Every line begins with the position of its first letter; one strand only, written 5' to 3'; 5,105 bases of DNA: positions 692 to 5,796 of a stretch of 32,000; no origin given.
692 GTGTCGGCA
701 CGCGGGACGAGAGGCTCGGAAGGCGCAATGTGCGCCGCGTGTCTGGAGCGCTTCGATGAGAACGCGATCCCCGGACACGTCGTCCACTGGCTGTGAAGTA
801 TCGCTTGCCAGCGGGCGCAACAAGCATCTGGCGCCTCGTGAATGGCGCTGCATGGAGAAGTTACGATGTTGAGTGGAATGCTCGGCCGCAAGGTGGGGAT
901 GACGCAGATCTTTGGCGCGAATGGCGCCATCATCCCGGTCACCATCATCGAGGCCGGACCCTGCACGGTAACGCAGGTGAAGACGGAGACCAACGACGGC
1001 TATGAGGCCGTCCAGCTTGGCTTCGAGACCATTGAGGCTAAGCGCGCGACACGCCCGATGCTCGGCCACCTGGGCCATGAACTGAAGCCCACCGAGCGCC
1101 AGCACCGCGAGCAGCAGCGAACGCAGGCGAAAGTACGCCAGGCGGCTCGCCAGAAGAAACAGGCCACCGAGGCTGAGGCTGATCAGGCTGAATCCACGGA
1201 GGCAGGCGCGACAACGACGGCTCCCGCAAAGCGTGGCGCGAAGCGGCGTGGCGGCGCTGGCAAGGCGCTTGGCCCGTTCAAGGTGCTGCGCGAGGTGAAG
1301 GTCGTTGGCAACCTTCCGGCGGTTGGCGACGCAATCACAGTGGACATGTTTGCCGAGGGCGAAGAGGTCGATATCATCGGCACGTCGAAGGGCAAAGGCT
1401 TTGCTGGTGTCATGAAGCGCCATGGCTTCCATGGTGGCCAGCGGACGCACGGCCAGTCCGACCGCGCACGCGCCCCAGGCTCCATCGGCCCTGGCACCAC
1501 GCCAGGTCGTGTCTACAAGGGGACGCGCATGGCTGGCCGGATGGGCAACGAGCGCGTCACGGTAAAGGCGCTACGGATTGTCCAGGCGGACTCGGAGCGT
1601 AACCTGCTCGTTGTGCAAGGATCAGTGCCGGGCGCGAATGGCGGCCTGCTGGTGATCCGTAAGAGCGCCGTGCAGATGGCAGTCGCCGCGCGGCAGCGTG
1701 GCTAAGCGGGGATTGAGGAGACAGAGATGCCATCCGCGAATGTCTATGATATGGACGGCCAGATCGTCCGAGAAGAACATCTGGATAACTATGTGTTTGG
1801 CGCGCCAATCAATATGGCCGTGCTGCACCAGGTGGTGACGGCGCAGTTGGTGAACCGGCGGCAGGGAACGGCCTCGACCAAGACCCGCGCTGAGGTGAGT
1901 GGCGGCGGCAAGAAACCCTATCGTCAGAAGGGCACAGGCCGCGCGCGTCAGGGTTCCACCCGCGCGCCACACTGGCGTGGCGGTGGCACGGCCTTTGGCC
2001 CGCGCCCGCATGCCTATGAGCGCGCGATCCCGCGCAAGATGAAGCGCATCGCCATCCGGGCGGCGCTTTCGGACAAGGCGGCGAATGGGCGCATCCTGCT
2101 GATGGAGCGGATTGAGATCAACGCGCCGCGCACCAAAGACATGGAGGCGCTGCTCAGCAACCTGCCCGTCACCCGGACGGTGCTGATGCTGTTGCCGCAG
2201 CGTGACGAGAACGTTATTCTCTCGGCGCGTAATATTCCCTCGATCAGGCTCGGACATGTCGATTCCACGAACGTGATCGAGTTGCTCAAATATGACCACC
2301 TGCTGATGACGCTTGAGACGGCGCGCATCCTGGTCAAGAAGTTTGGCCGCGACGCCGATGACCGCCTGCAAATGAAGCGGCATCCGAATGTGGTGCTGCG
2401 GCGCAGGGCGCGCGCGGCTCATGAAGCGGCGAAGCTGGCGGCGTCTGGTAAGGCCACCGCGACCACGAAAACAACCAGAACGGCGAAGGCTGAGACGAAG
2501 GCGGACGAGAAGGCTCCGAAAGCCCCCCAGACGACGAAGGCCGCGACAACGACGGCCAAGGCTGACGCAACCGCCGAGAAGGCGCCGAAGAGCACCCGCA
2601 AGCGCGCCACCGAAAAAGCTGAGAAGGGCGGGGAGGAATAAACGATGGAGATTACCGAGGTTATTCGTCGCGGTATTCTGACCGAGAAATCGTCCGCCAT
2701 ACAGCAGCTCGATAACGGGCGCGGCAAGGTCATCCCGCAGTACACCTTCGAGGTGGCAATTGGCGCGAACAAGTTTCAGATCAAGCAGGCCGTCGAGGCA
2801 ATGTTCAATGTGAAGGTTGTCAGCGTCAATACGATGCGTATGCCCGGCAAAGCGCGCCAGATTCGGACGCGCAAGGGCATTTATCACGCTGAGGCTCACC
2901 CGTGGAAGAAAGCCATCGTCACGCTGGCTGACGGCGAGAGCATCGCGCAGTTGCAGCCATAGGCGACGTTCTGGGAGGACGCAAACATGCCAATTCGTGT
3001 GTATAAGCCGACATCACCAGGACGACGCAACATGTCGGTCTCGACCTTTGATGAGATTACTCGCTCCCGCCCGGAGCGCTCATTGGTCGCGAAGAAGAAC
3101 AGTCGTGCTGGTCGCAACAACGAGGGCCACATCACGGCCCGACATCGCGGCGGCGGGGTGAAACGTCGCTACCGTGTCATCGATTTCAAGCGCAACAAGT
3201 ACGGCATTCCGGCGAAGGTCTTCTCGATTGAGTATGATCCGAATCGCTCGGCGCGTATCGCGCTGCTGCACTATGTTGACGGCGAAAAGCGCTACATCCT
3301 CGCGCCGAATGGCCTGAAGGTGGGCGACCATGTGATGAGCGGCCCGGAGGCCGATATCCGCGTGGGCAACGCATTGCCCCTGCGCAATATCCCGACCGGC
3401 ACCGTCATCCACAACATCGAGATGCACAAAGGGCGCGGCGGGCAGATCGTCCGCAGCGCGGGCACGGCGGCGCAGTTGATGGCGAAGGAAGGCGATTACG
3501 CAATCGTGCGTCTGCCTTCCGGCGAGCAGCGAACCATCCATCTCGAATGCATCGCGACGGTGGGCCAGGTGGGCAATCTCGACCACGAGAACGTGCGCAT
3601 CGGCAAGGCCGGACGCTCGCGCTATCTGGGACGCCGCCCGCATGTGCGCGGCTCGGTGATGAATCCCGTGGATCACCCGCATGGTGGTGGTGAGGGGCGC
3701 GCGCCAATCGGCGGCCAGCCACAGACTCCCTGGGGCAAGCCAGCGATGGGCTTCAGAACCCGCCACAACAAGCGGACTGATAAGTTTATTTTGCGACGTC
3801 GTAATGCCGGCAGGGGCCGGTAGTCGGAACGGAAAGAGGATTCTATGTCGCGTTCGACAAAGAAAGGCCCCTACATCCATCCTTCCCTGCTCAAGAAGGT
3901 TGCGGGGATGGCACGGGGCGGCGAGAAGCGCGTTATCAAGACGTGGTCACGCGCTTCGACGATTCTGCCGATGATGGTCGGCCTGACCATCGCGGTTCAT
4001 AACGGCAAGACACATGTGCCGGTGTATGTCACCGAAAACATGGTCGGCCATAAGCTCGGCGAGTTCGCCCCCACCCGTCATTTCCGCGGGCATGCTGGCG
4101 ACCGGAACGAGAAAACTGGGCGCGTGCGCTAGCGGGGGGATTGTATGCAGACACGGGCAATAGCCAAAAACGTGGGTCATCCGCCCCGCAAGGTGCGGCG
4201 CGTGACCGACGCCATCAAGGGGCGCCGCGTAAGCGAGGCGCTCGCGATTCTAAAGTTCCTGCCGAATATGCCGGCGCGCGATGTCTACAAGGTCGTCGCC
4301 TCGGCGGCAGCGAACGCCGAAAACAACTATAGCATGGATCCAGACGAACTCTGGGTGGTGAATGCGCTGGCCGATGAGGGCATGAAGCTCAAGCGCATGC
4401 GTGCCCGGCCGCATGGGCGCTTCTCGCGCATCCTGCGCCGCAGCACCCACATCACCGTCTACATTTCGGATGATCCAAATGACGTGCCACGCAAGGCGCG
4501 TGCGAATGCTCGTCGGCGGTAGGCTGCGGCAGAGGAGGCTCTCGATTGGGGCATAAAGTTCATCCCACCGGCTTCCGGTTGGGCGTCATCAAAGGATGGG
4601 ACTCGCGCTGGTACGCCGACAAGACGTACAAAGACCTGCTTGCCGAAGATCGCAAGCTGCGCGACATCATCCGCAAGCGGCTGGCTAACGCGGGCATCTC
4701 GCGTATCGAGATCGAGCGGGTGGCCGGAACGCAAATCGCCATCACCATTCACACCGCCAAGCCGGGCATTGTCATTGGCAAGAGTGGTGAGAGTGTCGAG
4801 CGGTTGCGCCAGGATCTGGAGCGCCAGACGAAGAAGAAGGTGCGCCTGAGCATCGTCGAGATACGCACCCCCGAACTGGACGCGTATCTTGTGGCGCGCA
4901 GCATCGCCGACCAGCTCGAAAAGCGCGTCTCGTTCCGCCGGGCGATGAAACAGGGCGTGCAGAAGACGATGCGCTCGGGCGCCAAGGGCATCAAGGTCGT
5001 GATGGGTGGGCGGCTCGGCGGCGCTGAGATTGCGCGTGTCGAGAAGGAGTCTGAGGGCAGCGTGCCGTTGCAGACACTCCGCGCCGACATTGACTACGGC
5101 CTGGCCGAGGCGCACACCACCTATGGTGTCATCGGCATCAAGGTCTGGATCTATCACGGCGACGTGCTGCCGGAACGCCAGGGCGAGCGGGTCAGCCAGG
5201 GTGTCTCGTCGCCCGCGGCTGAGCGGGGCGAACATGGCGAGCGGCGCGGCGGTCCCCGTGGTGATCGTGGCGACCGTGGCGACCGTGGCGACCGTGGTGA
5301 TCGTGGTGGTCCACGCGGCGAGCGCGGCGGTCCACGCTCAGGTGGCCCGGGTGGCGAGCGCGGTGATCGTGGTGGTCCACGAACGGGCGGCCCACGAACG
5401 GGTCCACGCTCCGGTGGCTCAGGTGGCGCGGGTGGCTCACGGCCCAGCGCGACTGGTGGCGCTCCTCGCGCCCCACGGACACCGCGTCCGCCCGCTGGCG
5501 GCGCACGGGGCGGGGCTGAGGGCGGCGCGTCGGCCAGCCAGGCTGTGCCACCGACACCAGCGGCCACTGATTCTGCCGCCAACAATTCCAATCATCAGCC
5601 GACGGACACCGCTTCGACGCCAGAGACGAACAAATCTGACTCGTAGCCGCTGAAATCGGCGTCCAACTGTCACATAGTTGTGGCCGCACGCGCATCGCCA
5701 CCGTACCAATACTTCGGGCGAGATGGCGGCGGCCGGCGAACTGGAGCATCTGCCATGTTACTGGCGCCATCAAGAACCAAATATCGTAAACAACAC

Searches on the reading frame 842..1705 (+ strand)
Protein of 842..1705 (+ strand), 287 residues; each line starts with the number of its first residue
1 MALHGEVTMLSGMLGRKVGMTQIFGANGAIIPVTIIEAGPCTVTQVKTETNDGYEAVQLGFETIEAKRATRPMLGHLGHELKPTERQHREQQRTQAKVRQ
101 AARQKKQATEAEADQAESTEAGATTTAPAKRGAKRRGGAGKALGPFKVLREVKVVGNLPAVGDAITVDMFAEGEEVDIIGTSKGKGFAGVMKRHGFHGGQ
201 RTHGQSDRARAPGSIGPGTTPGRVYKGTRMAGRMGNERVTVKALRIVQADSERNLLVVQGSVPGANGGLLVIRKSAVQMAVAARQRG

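Call 80: search_protein_families(library=pfam, proteins=[window:842-1705:+], max_evalue=0.001)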
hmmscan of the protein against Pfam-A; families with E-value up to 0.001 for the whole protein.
window:842-1705:+ (287 aa): 1 family
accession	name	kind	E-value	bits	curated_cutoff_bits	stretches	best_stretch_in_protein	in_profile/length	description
PF00297.29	Ribosomal_L3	-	1.2e-14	54.6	22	1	168-248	210-287/369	Ribosomal protein L3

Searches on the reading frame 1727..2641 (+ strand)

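Call 80: search_protein_families(library=pfam, proteins=[window:1727-2641:+], max_evalue=0.001)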
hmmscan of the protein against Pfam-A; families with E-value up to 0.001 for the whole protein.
window:1727-2641:+ (304 aa): 1 family
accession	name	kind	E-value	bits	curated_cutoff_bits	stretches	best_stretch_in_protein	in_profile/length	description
PF00573.27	Ribosomal_L4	-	3.5e-65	219.7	25.8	1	19-202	3-187/190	Ribosomal protein L4/L1 family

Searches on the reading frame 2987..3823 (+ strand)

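Call 80: search_protein_families(library=pfam, proteins=[window:2987-3823:+], max_evalue=0.001)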
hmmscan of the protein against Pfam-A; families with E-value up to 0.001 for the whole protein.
window:2987-3823:+ (278 aa): 2 families
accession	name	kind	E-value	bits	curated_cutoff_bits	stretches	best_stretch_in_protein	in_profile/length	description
PF03947.24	Ribosomal_L2_C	-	1.2e-56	190.7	33.7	1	126-250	2-126/126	Ribosomal Proteins L2, C-terminal domain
PF00181.30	Ribosomal_L2_N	-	1.1e-38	131.5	23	1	42-118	1-77/77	Ribosomal Proteins L2, RNA binding N-terminal domain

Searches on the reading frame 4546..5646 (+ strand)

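Call 80: search_protein_families(library=pfam, proteins=[window:4546-5646:+], max_evalue=0.001)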
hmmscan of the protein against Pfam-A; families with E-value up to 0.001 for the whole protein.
window:4546-5646:+ (366 aa): 2 families
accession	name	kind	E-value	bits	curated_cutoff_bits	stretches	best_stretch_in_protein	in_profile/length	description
PF00189.25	Ribosomal_S3_C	-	6.5e-37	126.4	34.1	1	120-202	1-83/83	Ribosomal protein S3, C-terminal domain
PF07650.23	KH_2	-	3.9e-17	62.3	22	1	37-111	1-78/78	KH domain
